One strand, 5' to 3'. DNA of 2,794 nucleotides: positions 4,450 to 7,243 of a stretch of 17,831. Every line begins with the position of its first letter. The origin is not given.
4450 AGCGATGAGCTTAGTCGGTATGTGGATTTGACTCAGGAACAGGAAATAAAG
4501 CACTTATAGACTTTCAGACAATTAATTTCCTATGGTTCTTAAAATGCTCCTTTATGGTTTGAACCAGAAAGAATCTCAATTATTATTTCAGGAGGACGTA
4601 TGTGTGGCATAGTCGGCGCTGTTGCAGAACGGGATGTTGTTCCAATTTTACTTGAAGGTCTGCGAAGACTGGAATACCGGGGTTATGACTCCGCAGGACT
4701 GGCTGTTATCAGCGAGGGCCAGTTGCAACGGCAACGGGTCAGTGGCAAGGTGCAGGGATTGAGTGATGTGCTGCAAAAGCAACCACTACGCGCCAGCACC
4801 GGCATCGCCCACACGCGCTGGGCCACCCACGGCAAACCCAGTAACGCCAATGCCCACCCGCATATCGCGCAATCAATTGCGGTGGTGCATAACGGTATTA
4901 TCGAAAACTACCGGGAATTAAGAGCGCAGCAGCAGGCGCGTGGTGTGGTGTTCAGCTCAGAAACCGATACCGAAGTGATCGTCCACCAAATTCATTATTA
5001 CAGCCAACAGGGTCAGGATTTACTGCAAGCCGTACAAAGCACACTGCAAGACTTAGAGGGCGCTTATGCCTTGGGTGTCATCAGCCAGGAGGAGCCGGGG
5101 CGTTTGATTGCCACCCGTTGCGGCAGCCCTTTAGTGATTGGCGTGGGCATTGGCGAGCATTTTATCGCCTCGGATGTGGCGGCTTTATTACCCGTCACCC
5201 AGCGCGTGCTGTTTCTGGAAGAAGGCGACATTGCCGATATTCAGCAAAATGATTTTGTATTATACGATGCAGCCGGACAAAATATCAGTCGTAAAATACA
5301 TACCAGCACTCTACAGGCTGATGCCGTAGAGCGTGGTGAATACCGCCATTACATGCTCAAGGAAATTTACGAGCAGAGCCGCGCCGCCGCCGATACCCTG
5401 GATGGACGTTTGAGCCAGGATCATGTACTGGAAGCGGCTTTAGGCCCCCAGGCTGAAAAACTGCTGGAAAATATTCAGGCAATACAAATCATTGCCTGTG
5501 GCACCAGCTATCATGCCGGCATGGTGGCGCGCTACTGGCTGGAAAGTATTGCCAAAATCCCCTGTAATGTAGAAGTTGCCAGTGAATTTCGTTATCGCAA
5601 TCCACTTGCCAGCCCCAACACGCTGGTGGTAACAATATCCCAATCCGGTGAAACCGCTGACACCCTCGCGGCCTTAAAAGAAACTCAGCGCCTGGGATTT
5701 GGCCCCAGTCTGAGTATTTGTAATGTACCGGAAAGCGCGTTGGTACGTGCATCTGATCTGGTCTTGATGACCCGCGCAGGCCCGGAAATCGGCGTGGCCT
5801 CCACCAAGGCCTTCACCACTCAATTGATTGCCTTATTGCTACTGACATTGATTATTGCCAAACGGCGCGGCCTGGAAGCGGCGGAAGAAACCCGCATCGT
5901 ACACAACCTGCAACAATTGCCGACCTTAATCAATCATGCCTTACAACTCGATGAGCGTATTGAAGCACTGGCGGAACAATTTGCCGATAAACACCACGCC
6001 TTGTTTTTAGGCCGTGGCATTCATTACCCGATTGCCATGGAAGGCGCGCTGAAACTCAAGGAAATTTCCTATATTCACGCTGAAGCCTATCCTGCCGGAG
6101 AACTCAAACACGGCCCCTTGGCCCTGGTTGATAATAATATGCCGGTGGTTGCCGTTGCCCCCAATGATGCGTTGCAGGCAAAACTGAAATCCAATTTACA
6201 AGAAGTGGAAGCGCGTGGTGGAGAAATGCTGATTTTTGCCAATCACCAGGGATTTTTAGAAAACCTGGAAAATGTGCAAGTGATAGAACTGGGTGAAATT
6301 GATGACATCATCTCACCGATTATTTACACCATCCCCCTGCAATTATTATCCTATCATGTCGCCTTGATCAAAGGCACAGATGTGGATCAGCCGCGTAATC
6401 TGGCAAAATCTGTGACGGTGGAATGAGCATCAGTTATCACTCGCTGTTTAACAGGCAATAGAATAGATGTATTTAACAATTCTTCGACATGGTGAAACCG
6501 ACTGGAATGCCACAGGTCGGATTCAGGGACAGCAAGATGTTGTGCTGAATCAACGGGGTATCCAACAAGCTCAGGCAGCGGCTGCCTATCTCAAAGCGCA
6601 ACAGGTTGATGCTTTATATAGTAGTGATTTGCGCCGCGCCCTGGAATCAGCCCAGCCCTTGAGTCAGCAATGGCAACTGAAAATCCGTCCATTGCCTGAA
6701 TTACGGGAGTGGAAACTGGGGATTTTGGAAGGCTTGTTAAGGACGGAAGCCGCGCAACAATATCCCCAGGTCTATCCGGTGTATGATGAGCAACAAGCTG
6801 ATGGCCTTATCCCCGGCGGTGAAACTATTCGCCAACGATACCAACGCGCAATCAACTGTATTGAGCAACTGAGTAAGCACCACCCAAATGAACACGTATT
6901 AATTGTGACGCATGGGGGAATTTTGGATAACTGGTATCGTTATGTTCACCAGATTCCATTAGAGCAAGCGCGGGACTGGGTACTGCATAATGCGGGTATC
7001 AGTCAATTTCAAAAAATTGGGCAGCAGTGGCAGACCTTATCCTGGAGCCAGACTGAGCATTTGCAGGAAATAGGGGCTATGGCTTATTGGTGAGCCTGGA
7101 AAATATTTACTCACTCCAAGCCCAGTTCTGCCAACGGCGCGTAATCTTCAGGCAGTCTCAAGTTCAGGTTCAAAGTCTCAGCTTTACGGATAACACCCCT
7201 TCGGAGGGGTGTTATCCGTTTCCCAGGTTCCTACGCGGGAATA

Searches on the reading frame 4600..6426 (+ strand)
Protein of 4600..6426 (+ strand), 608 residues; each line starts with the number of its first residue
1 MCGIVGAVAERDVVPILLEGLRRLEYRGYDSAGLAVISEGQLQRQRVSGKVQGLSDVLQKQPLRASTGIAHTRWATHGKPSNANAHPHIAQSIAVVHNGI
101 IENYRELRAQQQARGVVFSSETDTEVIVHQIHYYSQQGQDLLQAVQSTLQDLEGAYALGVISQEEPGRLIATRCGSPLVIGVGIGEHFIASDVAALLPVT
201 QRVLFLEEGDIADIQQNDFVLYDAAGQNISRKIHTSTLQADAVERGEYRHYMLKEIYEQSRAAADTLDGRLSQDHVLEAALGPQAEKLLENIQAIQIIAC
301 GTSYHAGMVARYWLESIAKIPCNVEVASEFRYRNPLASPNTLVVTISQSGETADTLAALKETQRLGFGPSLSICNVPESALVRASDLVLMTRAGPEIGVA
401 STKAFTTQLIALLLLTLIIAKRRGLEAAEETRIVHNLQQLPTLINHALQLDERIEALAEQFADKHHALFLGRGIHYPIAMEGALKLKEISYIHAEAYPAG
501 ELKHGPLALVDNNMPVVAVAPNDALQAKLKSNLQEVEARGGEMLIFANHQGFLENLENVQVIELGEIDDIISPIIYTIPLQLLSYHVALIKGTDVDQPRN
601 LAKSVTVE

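Call 8: search_protein_families(library=pfam, proteins=[window:4600-6426:+], max_evalue=0.001)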
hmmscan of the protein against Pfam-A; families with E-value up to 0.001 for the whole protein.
window:4600-6426:+ (608 aa): 4 families
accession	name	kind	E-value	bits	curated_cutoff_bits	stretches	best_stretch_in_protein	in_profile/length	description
PF01380.27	SIS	-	6.8e-61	204.3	25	2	290-416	3-129/131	SIS domain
PF13522.11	GATase_6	-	9.5e-19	68.1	27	1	65-182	10-120/130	Glutamine amidotransferase domain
PF13537.11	GATase_7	-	1e-13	51.8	25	1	82-197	10-122/123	Glutamine amidotransferase domain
PF13230.11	GATase_4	-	3.6e-06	26.6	23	1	54-153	60-163/272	Glutamine amidotransferases class-II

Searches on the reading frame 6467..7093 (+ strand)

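Call 8: search_protein_families(library=pfam, proteins=[window:6467-7093:+], max_evalue=0.001)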
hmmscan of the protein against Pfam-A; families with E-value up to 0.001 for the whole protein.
window:6467-7093:+ (208 aa): 1 family
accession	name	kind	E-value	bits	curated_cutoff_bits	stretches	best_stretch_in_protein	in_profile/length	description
PF00300.27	His_Phos_1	-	3.5e-56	190.4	21.7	1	3-195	1-193/194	Histidine phosphatase superfamily (branch 1)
